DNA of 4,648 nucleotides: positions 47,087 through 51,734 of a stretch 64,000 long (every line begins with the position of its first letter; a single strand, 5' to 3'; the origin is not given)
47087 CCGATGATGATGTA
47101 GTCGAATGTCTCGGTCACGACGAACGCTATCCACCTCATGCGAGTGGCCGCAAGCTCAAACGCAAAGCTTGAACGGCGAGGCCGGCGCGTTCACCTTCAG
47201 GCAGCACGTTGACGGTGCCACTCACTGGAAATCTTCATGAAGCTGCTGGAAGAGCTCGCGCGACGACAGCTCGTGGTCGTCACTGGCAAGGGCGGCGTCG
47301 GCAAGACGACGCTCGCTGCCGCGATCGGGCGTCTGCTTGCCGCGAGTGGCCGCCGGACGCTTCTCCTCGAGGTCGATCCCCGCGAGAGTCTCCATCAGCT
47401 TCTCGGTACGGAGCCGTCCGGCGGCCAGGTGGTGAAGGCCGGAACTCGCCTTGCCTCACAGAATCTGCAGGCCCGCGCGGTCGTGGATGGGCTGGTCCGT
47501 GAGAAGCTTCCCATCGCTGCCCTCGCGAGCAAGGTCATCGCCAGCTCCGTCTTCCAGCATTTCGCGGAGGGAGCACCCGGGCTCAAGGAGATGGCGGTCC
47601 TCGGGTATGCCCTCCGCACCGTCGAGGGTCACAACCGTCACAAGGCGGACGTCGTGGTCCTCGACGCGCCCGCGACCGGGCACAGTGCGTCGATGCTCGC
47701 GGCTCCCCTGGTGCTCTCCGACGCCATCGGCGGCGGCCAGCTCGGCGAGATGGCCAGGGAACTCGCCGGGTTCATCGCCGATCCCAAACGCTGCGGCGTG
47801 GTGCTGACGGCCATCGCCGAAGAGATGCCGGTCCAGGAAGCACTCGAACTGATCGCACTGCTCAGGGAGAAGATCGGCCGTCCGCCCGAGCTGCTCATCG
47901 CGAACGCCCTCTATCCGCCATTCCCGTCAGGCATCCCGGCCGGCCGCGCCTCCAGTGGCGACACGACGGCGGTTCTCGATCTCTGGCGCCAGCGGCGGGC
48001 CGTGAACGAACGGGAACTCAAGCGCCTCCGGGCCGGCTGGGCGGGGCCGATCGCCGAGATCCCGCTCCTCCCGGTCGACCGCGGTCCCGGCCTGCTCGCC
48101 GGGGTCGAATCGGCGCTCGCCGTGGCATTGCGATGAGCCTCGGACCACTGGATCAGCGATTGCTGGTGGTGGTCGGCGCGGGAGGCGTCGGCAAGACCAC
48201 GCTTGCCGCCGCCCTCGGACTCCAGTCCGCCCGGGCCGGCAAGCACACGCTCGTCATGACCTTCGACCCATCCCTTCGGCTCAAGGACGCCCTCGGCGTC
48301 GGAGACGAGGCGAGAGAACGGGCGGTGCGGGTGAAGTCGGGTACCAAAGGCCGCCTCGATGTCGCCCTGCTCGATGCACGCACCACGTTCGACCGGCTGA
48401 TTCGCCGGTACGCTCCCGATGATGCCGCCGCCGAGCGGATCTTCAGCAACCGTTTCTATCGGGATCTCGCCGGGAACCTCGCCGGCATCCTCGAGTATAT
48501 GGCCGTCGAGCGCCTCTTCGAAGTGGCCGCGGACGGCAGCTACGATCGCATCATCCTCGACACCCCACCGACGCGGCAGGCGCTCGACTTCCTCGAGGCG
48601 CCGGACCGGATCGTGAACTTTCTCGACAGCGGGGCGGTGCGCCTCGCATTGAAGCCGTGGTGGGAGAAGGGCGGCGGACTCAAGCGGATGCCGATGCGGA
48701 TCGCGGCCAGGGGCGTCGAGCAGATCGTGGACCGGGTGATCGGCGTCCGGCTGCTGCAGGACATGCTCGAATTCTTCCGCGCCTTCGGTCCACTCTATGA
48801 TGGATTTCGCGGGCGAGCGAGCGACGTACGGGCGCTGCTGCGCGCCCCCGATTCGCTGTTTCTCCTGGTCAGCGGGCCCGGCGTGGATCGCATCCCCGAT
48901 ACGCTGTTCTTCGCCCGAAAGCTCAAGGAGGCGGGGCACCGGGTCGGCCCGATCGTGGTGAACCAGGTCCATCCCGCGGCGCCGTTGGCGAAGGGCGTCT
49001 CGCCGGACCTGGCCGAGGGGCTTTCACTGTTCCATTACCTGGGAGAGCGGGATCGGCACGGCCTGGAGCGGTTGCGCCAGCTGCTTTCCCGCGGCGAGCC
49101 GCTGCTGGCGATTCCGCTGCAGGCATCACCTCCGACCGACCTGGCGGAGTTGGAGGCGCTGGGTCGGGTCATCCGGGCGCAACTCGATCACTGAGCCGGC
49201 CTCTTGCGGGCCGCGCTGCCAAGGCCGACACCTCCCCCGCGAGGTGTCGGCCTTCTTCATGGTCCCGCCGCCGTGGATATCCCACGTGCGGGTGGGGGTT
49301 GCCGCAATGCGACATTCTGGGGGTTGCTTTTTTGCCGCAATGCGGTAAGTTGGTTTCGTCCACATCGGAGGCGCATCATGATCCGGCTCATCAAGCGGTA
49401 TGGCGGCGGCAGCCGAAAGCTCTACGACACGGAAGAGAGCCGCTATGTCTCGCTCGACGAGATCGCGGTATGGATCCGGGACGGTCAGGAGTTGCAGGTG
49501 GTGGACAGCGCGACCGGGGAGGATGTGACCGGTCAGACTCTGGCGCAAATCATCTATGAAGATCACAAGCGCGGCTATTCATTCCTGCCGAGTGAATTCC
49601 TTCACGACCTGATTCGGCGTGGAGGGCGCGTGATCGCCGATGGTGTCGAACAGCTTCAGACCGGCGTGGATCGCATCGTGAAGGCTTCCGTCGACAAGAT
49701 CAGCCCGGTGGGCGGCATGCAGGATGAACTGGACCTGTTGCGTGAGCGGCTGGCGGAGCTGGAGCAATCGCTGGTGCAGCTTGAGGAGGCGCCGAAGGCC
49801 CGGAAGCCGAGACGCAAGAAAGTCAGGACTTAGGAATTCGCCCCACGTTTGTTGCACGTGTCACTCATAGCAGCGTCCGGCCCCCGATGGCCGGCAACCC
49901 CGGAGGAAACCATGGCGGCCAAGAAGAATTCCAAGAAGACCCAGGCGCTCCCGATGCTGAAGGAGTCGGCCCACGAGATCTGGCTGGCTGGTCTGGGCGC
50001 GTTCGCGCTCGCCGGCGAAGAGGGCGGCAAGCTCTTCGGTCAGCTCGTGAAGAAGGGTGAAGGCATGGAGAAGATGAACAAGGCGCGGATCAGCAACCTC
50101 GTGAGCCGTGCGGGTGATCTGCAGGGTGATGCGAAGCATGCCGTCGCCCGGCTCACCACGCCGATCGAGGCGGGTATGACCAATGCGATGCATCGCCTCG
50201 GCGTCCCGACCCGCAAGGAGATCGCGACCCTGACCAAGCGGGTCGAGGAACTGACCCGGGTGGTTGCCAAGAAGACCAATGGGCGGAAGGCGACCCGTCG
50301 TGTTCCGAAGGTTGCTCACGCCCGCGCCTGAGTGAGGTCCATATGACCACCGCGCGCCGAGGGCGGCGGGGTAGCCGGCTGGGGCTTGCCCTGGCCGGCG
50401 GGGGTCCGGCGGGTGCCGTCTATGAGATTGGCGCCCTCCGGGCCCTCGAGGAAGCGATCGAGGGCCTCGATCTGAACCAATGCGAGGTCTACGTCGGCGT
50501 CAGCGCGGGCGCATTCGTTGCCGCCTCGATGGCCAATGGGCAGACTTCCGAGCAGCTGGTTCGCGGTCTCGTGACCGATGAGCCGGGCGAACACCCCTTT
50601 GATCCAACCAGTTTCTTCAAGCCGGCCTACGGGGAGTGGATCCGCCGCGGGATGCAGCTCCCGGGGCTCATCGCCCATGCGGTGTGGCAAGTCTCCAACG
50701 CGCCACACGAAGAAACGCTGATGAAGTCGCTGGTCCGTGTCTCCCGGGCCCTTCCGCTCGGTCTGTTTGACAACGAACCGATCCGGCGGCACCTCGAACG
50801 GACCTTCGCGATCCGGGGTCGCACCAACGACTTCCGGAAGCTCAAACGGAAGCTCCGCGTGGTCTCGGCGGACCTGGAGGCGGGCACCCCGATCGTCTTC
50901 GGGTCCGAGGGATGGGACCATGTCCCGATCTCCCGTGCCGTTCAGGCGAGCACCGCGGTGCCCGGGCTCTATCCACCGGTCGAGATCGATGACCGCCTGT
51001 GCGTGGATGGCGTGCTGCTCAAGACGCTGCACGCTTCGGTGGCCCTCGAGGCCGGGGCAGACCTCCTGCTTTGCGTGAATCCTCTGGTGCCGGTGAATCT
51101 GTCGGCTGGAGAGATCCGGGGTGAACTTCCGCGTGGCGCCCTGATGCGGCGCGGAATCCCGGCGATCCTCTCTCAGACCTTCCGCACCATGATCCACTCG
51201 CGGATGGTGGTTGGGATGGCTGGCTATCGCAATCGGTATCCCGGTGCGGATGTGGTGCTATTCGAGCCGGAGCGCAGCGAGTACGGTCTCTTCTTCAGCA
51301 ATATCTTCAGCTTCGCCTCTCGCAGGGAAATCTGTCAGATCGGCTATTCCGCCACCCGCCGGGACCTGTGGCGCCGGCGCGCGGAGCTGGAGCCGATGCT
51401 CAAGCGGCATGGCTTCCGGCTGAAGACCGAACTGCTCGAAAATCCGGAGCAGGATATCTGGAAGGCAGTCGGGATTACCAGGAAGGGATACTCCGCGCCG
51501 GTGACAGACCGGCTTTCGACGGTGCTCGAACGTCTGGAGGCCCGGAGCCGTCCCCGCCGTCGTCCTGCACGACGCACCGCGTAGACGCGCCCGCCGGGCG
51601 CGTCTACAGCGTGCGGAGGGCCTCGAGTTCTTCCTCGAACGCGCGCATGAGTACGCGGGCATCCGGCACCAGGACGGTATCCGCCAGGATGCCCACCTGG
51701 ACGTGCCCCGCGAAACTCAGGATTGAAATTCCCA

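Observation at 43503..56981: PhaC-less storage-lipid cluster: PHA-granule parts combined with WS/DGAT and lipid-droplet-type accessory genes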

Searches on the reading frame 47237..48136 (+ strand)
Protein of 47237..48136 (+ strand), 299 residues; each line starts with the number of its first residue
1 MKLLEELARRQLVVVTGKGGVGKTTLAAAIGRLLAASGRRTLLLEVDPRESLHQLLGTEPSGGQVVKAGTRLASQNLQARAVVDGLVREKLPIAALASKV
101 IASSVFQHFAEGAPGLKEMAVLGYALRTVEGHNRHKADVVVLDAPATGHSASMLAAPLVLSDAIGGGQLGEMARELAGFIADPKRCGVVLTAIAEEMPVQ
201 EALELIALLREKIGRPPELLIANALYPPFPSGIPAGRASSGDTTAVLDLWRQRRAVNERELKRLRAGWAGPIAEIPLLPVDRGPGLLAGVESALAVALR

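Call 3: search_protein_families(library=pfam, proteins=[window:47237-48136:+], max_evalue=0.01)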
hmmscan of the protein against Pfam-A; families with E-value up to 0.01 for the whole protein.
window:47237-48136:+ (299 aa): 18 families
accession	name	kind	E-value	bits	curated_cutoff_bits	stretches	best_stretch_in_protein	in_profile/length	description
PF02374.21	ArsA_ATPase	-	7.7e-22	78.3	24.3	1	12-165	3-153/305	Anion-transporting ATPase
PF01656.29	CbiA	-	8.4e-13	48.8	25.4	1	12-196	1-86/125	CobQ/CobB/MinD/ParA nucleotide binding domain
PF13614.12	AAA_31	-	3.6e-08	34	27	1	12-145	4-126/177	AAA domain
PF10609.15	ParA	-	3.6e-06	27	27.1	1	10-59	4-54/246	NUBPL iron-transfer P-loop NTPase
PF03308.22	MeaB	-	5.2e-05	22.8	23.1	1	3-52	26-75/273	Methylmalonyl Co-A mutase-associated GTPase MeaB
PF20720.3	nSTAND3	-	0.00033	20.8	27.2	1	4-41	11-48/155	Novel STAND NTPase 3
PF00142.24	Fer4_NifH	-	0.0005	20.1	25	1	13-53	3-43/271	4Fe-4S iron sulfur cluster binding proteins, NifH/frxC family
PF13191.12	AAA_16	-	0.00087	20.3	32.6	1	4-58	16-84/167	AAA ATPase domain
PF13401.12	AAA_22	-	0.00094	19.9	27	1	9-56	4-51/130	AAA domain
PF13481.12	AAA_25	-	0.0025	17.9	27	1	7-49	29-71/195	AAA domain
PF00931.28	NB-ARC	-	0.0025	17.6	23.5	1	6-31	14-39/248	NB-ARC domain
PF06564.18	CBP_BcsQ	-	0.0028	17.6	21.3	1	13-52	4-44/234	Cellulose biosynthesis protein BcsQ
PF11067.13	DUF2868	-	0.0045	17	26.8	1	172-253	239-309/315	Protein of unknown function (DUF2868)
PF05729.18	NACHT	-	0.0051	17.1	26.7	1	12-37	2-27/167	NACHT domain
PF13238.12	AAA_18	-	0.0065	17.4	29.4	0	13-34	1-22/128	AAA domain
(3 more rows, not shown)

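Call 27: search_protein_families(library=ncbifam, proteins=[window:47237-48136:+], max_evalue=0.001)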
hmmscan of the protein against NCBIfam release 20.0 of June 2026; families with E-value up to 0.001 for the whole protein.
window:47237-48136:+ (299 aa): 19 families
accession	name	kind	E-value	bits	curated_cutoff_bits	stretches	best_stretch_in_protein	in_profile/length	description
NF053622.1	ATPseBagAMYCTU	equivalog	8.3e-24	84.6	400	1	6-212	3-216/325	ATPase BagA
TIGR00345.1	GET3_arsA_TRC40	subfamily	4.2e-22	79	135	1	15-164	2-153/299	TRC40/GET3/ArsA family transport-energizing ATPase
NF053621.1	ATPseBagBMYCTU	equivalog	5.5e-16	58.6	521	1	9-166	11-170/371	ATPase BagB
TIGR04291.1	arsen_driv_ArsA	equivalog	6.6e-14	51.5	650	1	3-212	311-512/565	arsenical pump-driving ATPase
NF041417.1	ArsA_halo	exception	4e-12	45.6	800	1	10-227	333-560/617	arsenical pump-driving ATPase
NF041546.1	ParA_partition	equivalog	1e-09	38.3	180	1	14-58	4-48/203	ParA family partition ATPase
TIGR03371.1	cellulose_yhjQ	equivalog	1.7e-09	37.6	157.85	1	12-62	4-54/246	cellulose biosynthesis protein BcsQ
NF050088.1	Get3_fold_NosAFP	equivalog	3.8e-08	32.7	325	1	13-160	5-149/364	Get3/ArsA fold putative tail anchor-mediating ATPase NosAFP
TIGR01968.1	minD_bact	equivalog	9.1e-08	31.8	212.9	1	12-47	4-39/261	septum site-determining protein MinD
TIGR03453.1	partition_RepA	equivalog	3.5e-07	29.4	348.45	1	13-61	108-156/387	plasmid partitioning protein RepA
NF041136.1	MrpORP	equivalog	7.6e-07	28.7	450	1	9-48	5-44/365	iron-sulfur cluster carrier protein MrpORP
TIGR01005.1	eps_transp_fam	subfamily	1.2e-06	27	411.7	1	11-81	547-620/754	exopolysaccharide transport protein family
TIGR01969.1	minD_arch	subfamily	2e-06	27.2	201.75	1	11-47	2-38/251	cell division ATPase MinD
NF010443.0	PRK13869.1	subfamily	4.2e-06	25.8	446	1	11-61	122-173/405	plasmid-partitioning protein RepA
TIGR03815.1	CpaE_hom_Actino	equivalog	4.3e-06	26.1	154.45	1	12-152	114-238/340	septum site-determining protein Ssd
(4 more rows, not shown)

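Call 55: search_solved_structures(query=window:47237-48136:+, max_evalue=0.001)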
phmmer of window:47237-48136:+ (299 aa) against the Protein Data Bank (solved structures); distinct sequences matched with E-value up to 0.001: 35.
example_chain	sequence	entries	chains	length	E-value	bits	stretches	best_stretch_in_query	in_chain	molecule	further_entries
6bs3_A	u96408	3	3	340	4e-19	72.9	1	10-241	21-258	Putative ATPase Rv3679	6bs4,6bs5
1f48_A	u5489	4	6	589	4.1e-19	72.9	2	14-228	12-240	ARSENITE-TRANSLOCATING ATPASE | ARSENICAL PUMP-DRIVING ATPASE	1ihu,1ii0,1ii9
5zme_A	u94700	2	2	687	4.2e-19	72.8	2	9-73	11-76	ATPase ARSA1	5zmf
9nbl_A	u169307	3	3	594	2.6e-15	60.4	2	12-209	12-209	Arsenite transporter ATPase-like protein,arsA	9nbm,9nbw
9nbo_A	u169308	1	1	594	9e-15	58.6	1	12-209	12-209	Arsenite transporter ATPase-like protein,arsA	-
3ug6_A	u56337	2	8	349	9e-14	55.4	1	4-216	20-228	arsenical pump-driving ATPase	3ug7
3zq6_A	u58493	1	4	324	1.1e-13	55.1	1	11-177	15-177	PUTATIVE ARSENICAL PUMP-DRIVING ATPASE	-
8hac_A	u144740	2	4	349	2.1e-09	41.1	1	9-180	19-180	ATPase ASNA1 homolog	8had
6bs3_B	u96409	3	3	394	4.2e-08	36.8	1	10-161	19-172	Anion transporter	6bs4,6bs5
2woo_A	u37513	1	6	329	4.7e-08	36.6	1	3-174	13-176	ATPASE GET3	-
3ibg_A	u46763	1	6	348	6.7e-08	36.1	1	12-166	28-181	ATPase, subunit of the Get complex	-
6so5_A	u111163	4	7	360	8.6e-08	35.7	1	11-188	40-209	ATPase ASNA1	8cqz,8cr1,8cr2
7ru9_A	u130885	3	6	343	1e-07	35.5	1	10-188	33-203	ATPase GET3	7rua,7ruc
8odu_A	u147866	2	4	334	1.5e-07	35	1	9-166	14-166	ATPase GET3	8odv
3iqw_A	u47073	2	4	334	1.5e-07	35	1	9-166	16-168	Tail-anchored protein targeting factor Get3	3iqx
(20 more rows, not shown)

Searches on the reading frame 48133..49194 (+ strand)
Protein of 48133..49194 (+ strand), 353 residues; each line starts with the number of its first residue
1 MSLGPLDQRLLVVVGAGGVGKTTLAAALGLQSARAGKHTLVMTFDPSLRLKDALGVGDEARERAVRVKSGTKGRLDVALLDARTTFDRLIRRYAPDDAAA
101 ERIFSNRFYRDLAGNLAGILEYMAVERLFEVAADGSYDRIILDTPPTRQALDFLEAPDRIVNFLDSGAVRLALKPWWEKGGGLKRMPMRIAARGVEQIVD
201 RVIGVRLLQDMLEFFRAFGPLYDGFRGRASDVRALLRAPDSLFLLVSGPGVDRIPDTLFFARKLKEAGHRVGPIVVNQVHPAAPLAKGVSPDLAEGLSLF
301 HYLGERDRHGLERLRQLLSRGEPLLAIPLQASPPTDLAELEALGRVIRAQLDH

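Call 3: search_protein_families(library=pfam, proteins=[window:48133-49194:+], max_evalue=0.01)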
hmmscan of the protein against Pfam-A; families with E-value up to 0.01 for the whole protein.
window:48133-49194:+ (353 aa): 9 families
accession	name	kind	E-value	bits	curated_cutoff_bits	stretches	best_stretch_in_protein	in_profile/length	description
PF02374.21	ArsA_ATPase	-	3.4e-21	76.2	24.3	1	9-165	2-153/305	Anion-transporting ATPase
PF13614.12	AAA_31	-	1.1e-07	32.5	27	1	17-151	11-132/177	AAA domain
PF01656.29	CbiA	-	1.2e-07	32.2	25.4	1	11-191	2-54/125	CobQ/CobB/MinD/ParA nucleotide binding domain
PF01695.23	IstB_IS21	-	0.00024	21.1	24.1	1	11-45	95-129/238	IstB-like ATP binding protein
PF10609.15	ParA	-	0.0025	17.7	27.1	0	8-45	4-41/246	NUBPL iron-transfer P-loop NTPase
PF03308.22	MeaB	-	0.0025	17.3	23.1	1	12-68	37-93/273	Methylmalonyl Co-A mutase-associated GTPase MeaB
PF02562.22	PhoH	-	0.0051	16.8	27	0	8-58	19-69/205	PhoH-like protein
PF13401.12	AAA_22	-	0.0052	17.5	27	0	8-43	5-40/130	AAA domain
PF20720.3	nSTAND3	-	0.0079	16.3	27.2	0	8-38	17-47/155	Novel STAND NTPase 3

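Call 27: search_protein_families(library=ncbifam, proteins=[window:48133-49194:+], max_evalue=0.001)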
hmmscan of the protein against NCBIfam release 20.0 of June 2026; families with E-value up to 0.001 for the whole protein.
window:48133-49194:+ (353 aa): 14 families
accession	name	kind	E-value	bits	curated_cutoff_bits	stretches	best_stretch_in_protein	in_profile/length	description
NF053621.1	ATPseBagBMYCTU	equivalog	4.3e-67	226.8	521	1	7-292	11-296/371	ATPase BagB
TIGR00345.1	GET3_arsA_TRC40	subfamily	1.8e-17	63.8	135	1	13-166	2-155/299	TRC40/GET3/ArsA family transport-energizing ATPase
NF041417.1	ArsA_halo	exception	1.2e-14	54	800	1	7-169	332-494/617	arsenical pump-driving ATPase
NF053622.1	ATPseBagAMYCTU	equivalog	2.8e-12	46.7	400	1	8-42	7-41/325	ATPase BagA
TIGR04291.1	arsen_driv_ArsA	equivalog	7.5e-10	38.1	650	1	8-53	320-365/565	arsenical pump-driving ATPase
NF050088.1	Get3_fold_NosAFP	equivalog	8.3e-07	28.3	325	1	10-159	4-148/364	Get3/ArsA fold putative tail anchor-mediating ATPase NosAFP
NF041546.1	ParA_partition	equivalog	1.8e-06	27.7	180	1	17-88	9-79/203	ParA family partition ATPase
TIGR03371.1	cellulose_yhjQ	equivalog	3.1e-06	26.9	157.85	1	10-56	4-50/246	cellulose biosynthesis protein BcsQ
TIGR01968.1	minD_bact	equivalog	5.2e-06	26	212.9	1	10-54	4-48/261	septum site-determining protein MinD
NF008079.0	PRK10818.1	equivalog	1e-05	25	508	1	11-59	6-53/270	septum site-determining protein MinD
TIGR01969.1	minD_arch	subfamily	2.7e-05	23.5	201.75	0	11-45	4-38/251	cell division ATPase MinD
NF006958.0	PRK09435.1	equivalog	0.00056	19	329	1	12-63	61-112/333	methylmalonyl Co-A mutase-associated GTPase MeaB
NF038214.1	IS21_help_AAA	equivalog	0.0006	19.6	200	1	9-43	91-125/232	IS21-like element helper ATPase IstB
NF041136.1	MrpORP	equivalog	0.00062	19.1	450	1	7-45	5-43/365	iron-sulfur cluster carrier protein MrpORP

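Call 54: search_solved_structures(query=window:48133-49194:+, max_evalue=0.001)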
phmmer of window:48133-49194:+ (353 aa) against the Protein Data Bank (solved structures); distinct sequences matched with E-value up to 0.001: 30.
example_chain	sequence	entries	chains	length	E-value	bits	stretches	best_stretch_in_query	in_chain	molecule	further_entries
6bs3_B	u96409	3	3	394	1.5e-50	175.8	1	6-288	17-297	Anion transporter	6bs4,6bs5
5zme_A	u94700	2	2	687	4e-16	62.6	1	8-56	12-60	ATPase ARSA1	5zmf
9nbl_A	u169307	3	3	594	4.3e-15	59.2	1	6-168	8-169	Arsenite transporter ATPase-like protein,arsA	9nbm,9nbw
9nbo_A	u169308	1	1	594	7.4e-14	55.2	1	6-168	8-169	Arsenite transporter ATPase-like protein,arsA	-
3ibg_A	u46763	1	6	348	1.2e-11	47.9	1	9-160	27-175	ATPase, subunit of the Get complex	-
1f48_A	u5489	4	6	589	1.1e-10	44.7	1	11-168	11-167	ARSENITE-TRANSLOCATING ATPASE | ARSENICAL PUMP-DRIVING ATPASE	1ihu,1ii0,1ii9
3iqw_A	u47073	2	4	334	7.6e-10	42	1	9-159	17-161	Tail-anchored protein targeting factor Get3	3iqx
8odu_A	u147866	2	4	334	7.7e-10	41.9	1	9-159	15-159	ATPase GET3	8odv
3zq6_A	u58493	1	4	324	9.4e-10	41.7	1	12-161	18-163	PUTATIVE ARSENICAL PUMP-DRIVING ATPASE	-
2woo_A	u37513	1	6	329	1.2e-08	38.1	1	10-160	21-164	ATPASE GET3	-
8hac_A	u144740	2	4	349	8e-08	35.3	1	11-158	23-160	ATPase ASNA1 homolog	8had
2woj_A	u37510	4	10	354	1.5e-07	34.4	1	10-166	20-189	ATPASE GET3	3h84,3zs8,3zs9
3sja_A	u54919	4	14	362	1.6e-07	34.3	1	10-166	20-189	ATPase GET3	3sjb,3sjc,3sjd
3idq_A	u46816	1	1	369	1.7e-07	34.3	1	10-166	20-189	ATPase GET3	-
5bw8_A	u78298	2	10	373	1.7e-07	34.2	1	10-166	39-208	ATPase GET3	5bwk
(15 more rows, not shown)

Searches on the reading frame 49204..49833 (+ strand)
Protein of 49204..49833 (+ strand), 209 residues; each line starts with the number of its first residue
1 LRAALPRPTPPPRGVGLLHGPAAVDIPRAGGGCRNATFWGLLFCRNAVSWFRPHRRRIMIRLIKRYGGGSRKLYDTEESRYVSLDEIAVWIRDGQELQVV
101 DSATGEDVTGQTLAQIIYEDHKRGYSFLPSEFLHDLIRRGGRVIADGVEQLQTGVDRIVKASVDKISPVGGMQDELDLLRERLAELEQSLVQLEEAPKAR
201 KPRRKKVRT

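Call 3: search_protein_families(library=pfam, proteins=[window:49204-49833:+], max_evalue=0.01)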
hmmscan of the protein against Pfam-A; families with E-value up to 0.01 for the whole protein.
window:49204-49833:+ (209 aa): 1 family
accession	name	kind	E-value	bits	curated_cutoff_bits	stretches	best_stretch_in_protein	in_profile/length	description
PF07879.16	PHB_acc_N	-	4.8e-22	78.3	25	1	62-124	1-61/61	PHB/PHA accumulation regulator DNA-binding domain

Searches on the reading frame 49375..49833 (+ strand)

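Call 27: search_protein_families(library=ncbifam, proteins=[window:49375-49833:+], max_evalue=0.001)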
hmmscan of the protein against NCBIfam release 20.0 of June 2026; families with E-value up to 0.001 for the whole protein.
window:49375-49833:+ (152 aa): 1 family
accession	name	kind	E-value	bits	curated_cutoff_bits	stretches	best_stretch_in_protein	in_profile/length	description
TIGR01848.1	PHA_reg_PhaR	equivalog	2.5e-22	79.3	109.45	1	4-86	1-81/107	polyhydroxyalkanoate synthesis repressor PhaR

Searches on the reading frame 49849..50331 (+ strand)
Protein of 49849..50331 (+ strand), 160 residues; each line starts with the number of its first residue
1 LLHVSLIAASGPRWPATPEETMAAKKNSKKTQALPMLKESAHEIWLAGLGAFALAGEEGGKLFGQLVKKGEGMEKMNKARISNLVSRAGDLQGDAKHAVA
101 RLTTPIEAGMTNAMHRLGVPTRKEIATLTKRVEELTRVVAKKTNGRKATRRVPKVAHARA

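Call 3: search_protein_families(library=pfam, proteins=[window:49849-50331:+], max_evalue=0.01)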
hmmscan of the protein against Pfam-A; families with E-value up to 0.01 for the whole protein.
window:49849-50331:+ (160 aa): 1 family
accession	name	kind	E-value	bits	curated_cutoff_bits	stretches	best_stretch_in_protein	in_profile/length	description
PF05597.16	Phasin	-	3.6e-27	95.3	28.8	1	29-143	3-125/126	Poly(hydroxyalcanoate) granule associated protein (phasin)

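Call 18: find_homologous_proteins(query=window:49912-50328:+, max_evalue=0.001)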
Query seq(139 aa) (139 aa): 2695 proteins with E <= 0.001 among 2773 candidates; the best 120 are listed.
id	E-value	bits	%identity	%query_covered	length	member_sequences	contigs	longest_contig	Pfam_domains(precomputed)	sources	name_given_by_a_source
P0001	4.8e-72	258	92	100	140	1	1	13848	PF05597.17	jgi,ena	jgi:poly(hydroxyalkanoate) granule-associated protein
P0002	2.2e-71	256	98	86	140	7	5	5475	PF05597.17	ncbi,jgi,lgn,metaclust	metaclust:\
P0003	9.6e-71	254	89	100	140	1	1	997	PF05597.17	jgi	jgi:poly(hydroxyalkanoate) granule-associated protein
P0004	2.3e-67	243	90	97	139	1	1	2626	PF05597.17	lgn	-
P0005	5.5e-67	242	89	97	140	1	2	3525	PF05597.17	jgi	jgi:poly(hydroxyalkanoate) granule-associated protein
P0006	1.3e-66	240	88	100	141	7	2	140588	PF05597.17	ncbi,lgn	-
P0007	8.8e-66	238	89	94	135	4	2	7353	PF05597.17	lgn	-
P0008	2.9e-63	230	83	97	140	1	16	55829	PF05597.17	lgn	-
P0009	1.3e-60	221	79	100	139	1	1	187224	PF05597.17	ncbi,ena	-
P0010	6.1e-60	219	81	96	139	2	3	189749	PF05597.17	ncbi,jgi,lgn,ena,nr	ncbi:MAG TPA: phasin family protein [Gemmatimonadales bacterium]|nr:phasin family protein [Gemmatimo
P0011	3.4e-59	217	81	100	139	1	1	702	PF05597.17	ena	-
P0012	1.6e-58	214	79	96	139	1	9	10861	PF05597.17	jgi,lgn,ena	jgi:poly(hydroxyalkanoate) granule-associated protein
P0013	1.8e-58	214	77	100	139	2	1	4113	PF05597.17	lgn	-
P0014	2.1e-58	214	79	99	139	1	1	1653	PF05597.17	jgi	jgi:poly(hydroxyalkanoate) granule-associated protein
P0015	2.7e-58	214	77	100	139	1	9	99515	PF05597.17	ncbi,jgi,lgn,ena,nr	ncbi:MAG: phasin family protein [Gemmatimonadota bacterium]|nr:phasin family protein [Gemmatimonadot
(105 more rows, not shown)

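Call 27: search_protein_families(library=ncbifam, proteins=[window:49912-50331:+], max_evalue=0.001)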
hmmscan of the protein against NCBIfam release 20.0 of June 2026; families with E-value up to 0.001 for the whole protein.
window:49912-50331:+ (139 aa): 2 families
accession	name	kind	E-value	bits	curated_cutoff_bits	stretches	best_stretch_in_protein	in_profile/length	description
TIGR01837.1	PHA_granule_1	subfamily_domain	4.6e-22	78.3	94.7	1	16-122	2-116/118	poly(hydroxyalkanoate) granule-associated protein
NF047773.1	phas_rel_Lepto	domain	7.7e-08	32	35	1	18-66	2-57/68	phasin-related domain-containing protein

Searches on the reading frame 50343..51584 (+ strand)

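Call 3: search_protein_families(library=pfam, proteins=[window:50343-51584:+], max_evalue=0.01)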
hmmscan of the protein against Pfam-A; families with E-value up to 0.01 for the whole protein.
window:50343-51584:+ (413 aa): 1 family
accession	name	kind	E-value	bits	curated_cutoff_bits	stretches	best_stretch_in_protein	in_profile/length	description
PF01734.28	Patatin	-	8.3e-26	91.8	27.7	1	15-229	1-185/191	Patatin-like phospholipase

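Call 27: search_protein_families(library=ncbifam, proteins=[window:50343-51584:+], max_evalue=0.001)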
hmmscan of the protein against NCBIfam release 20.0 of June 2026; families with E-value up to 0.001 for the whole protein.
window:50343-51584:+ (413 aa): 3 families
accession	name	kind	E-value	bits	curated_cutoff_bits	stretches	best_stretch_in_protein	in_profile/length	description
NF007623.0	PRK10279.1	equivalog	1.7e-08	34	272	1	161-246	99-179/301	patatin-like phospholipase RssA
NF041079.1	CBASS_lipase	equivalog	2.2e-06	27.1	200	0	15-76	4-64/317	CBASS cGAMP-activated phospholipase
NF053870.1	DS2_1_antiphage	equivalog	1.6e-05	24.4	400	1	15-72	3-59/299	anti-phage phospholipase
